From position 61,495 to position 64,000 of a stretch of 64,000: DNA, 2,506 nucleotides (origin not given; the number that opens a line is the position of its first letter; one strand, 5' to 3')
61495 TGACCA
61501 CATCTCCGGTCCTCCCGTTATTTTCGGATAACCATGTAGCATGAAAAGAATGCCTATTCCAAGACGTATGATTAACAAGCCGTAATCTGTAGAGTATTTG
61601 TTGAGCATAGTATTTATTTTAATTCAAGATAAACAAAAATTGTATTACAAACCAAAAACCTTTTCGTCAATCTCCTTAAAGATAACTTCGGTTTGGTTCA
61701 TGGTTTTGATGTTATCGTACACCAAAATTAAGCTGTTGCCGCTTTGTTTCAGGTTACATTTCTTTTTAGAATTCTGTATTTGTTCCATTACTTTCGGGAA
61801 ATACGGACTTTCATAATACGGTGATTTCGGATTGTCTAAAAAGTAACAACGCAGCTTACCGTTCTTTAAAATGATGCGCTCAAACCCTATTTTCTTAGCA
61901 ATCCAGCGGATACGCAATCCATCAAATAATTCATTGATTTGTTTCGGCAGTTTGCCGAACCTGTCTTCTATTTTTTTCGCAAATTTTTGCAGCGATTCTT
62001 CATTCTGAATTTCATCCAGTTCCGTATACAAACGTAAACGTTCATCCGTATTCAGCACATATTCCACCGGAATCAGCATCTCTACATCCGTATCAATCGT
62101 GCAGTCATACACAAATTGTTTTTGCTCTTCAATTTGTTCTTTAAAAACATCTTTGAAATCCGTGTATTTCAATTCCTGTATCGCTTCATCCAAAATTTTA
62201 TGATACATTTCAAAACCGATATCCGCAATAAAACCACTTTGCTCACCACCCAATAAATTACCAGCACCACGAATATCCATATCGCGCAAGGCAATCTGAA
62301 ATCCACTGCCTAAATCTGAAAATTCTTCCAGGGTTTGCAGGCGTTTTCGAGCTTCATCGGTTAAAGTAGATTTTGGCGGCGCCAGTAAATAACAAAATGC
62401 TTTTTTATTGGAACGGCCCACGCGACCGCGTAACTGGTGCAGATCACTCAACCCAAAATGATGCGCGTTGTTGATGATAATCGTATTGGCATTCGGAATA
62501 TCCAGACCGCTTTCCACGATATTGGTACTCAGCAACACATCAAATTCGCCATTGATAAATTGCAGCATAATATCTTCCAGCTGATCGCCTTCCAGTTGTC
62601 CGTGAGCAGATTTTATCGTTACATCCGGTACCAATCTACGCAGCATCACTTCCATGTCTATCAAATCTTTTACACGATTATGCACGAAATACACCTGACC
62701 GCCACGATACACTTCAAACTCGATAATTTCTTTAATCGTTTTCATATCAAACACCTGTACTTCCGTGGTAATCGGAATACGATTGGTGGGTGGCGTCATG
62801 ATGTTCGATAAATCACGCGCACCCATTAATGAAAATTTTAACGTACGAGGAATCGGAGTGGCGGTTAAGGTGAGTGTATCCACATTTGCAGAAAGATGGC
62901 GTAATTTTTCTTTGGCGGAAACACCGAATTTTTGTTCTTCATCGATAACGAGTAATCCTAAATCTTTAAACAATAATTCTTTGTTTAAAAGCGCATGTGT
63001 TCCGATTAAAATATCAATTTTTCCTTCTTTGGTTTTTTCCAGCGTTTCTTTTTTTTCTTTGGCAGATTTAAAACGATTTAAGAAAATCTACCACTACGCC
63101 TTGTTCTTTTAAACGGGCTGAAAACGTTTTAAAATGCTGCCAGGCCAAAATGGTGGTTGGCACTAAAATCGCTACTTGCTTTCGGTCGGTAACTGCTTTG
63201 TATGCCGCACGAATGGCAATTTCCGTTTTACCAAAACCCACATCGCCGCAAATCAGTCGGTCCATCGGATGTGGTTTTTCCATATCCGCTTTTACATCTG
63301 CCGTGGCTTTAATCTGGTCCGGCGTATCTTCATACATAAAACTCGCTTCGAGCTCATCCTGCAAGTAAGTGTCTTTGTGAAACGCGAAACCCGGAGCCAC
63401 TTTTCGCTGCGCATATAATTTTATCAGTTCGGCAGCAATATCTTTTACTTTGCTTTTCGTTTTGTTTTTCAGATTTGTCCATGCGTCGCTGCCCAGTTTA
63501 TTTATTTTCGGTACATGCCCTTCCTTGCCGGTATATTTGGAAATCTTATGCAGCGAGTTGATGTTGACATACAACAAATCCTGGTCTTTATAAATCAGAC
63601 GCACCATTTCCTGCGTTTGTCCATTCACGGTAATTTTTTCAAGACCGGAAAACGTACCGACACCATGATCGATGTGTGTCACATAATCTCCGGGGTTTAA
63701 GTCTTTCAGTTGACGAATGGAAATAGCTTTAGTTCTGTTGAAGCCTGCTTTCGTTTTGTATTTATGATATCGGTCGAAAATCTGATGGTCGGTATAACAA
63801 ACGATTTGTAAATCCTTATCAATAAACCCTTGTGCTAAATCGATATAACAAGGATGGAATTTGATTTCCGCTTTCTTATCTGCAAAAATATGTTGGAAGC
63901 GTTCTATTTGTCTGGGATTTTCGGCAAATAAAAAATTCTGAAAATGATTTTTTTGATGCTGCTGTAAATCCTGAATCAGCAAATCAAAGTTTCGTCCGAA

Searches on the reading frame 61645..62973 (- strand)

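Call 79: search_protein_families(library=pfam, proteins=[window:61645-62973:-])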
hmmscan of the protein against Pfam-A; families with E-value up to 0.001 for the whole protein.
window:61645-62973:- (442 aa): 2 families
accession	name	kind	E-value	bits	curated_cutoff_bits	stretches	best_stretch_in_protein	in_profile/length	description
PF03461.20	TRCF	-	9.2e-25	87.3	25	1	296-387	2-93/95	TRCF domain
PF00271.37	Helicase_C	-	3.8e-20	72.6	23.5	1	79-188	5-109/110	Helicase conserved C-terminal domain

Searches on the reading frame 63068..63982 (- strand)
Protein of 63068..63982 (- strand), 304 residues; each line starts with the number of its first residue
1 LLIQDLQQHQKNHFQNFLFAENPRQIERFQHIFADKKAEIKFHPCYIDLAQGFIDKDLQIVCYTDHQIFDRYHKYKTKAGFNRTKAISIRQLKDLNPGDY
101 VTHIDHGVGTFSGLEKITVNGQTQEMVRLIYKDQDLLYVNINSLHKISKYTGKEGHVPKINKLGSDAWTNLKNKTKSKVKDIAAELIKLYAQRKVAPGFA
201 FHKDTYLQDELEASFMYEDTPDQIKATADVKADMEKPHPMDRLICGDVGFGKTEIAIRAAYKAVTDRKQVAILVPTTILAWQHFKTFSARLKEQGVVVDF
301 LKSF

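Call 79: search_protein_families(library=pfam, proteins=[window:63068-63982:-])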
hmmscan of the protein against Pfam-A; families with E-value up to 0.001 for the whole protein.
window:63068-63982:- (304 aa): 3 families
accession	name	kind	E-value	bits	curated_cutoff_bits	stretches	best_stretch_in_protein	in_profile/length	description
PF02559.22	CarD_TRCF_RID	-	4.2e-18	65.6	23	1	95-150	1-56/57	CarD-like/TRCF RID domain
PF00270.35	DEAD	-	1.2e-10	41.9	26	1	221-298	2-76/167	DEAD/DEAH box helicase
PF04851.21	ResIII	-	0.00016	22.1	22.5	1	220-294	5-80/164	Type III restriction enzyme, res subunit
